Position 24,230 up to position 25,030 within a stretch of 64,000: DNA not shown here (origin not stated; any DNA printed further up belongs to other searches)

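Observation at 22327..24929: Compact copper-efflux module: ArsR-YHS fusion repressor, CopB-type ATPase and a 34-bp perfect palindromic operator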

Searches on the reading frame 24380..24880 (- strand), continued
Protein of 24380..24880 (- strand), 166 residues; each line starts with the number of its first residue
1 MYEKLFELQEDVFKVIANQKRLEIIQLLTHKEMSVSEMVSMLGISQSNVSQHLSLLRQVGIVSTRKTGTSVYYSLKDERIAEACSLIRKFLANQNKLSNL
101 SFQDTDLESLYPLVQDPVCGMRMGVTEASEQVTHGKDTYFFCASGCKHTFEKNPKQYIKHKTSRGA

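Call 64: search_dna_similar(query=window:24383-24880:-, collection=plasmids, mode=protein, max_rows=10)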
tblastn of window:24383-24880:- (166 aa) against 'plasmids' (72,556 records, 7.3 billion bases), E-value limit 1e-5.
Records with a match: 1817; places in all: 2081; records where one place covers at least 80% of the query: 5.
Best place of each record, by identity: <60% 1817.
By first word of the organism name: Bacillus 242; Klebsiella 208; Rhizobium 175; Listeria 120; Agrobacterium 75; Lactiplantibacillus 53; Acinetobacter 52; Lactococcus 52; Streptomyces 48; Enterobacter 33; and 190 more.
By predicted mobility (MOB-suite, as given by PLSDB): non-mobilizable 847; conjugative 590; mobilizable 380.
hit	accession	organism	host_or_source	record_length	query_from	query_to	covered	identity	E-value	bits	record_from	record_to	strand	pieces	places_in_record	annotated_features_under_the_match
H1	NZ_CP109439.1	Streptomyces sp. NBC_01483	-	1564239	1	153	92%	29.8%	4e-14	76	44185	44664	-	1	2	none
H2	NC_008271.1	Rhodococcus jostii RHA1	-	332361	4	92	54%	49.4%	4e-18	87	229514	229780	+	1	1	metalloregulator ArsR/SmtB family transcription factor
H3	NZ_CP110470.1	Rhodococcus opacus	cell culture,Soil contaminated by oil ...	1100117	4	92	52%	48.8%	2e-11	92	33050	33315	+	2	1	record has no annotation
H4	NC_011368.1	Rhizobium leguminosarum bv. trifolii WSM2304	-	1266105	4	125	73%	34.4%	2e-13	74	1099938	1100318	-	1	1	record has no annotation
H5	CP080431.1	Sphingomonas sp. DS-9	-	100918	13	114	61%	40.4%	2e-6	53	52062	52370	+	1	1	record has no annotation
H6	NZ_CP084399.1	Sphingobium sp. CFD-1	cell culture,soil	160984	13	114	61%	40.4%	2e-6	53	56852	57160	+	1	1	metalloregulator ArsR/SmtB family transcription factor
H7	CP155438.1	Dietzia kunjamensis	cell culture,moss extract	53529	4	154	91%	27.0%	2e-6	54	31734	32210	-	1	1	metalloregulator ArsR/SmtB family transcription factor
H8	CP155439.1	Dietzia kunjamensis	cell culture,moss extract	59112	4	154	91%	27.0%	3e-6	53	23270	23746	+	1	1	metalloregulator ArsR/SmtB family transcription factor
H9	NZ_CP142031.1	Pseudoalteromonas sp. CuT4-3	whole organism,deep-sea sediment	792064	3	117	69%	35.3%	1e-8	60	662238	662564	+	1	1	metalloregulator ArsR/SmtB family transcription factor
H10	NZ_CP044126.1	Rhizobium sp. BG4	Prosopis cineraria,pure bacterial ...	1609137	15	119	63%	38.3%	7e-10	64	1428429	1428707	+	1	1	record has no annotation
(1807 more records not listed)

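Call 65: get_annotated_region(hit=H7, flank=5000)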
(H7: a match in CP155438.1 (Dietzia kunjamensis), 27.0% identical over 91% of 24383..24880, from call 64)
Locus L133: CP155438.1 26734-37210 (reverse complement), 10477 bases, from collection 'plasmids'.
description: Dietzia kunjamensis strain BIM B-2035 plasmid pDK2035-53, complete sequence
organism: Dietzia kunjamensis (NCBI taxid 322509)
taxonomy: Bacteria; Actinomycetota; Actinomycetes; Mycobacteriales; Dietziaceae; Dietzia; Dietzia kunjamensis
host: -; source: cell culture,moss extract; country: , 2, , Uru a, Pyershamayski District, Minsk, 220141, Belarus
typing (MOB-suite, as given by PLSDB): mobilizable; relaxase MOBF
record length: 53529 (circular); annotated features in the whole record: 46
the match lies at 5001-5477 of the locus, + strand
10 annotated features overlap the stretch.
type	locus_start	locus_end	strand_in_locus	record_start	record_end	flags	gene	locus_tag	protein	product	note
CDS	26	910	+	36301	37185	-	-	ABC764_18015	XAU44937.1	LysR family transcriptional regulator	-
CDS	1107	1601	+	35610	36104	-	-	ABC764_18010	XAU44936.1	Chromate resistance protein ChrB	-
CDS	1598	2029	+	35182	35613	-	-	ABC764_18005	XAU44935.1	chromate resistance protein ChrB domain-containing protein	-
CDS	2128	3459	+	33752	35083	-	chrA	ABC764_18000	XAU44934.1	chromate efflux transporter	-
CDS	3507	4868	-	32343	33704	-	-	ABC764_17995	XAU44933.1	MFS transporter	-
CDS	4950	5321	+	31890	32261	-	-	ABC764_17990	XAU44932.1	metalloregulator ArsR/SmtB family transcription factor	-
CDS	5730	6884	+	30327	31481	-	-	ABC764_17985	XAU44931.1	AAA family ATPase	-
CDS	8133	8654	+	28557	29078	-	-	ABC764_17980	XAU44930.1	hypothetical protein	-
CDS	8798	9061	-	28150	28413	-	-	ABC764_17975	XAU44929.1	helix-turn-helix domain-containing protein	-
CDS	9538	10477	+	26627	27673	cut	-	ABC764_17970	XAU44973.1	oxygenase MpaB family protein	-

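Call 66: get_annotated_region(hit=H1, flank=5000)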
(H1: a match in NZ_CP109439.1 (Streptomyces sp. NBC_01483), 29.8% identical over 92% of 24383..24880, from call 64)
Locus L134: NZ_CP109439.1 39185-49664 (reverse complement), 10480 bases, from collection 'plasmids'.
description: Streptomyces sp. NBC_01483 plasmid unnamed1, complete sequence
organism: Streptomyces sp. NBC_01483 (NCBI taxid 2903883)
taxonomy: Bacteria; Actinomycetota; Actinomycetes; Kitasatosporales; Streptomycetaceae; Streptomyces; Streptomyces sp. NBC 01483
host: -; source: -; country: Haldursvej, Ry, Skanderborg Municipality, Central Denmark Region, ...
typing (MOB-suite, as given by PLSDB): mobilizable; replicon rep_cluster_1910; relaxase MOBP,MOBP,MOBP,MOBP,MOBP
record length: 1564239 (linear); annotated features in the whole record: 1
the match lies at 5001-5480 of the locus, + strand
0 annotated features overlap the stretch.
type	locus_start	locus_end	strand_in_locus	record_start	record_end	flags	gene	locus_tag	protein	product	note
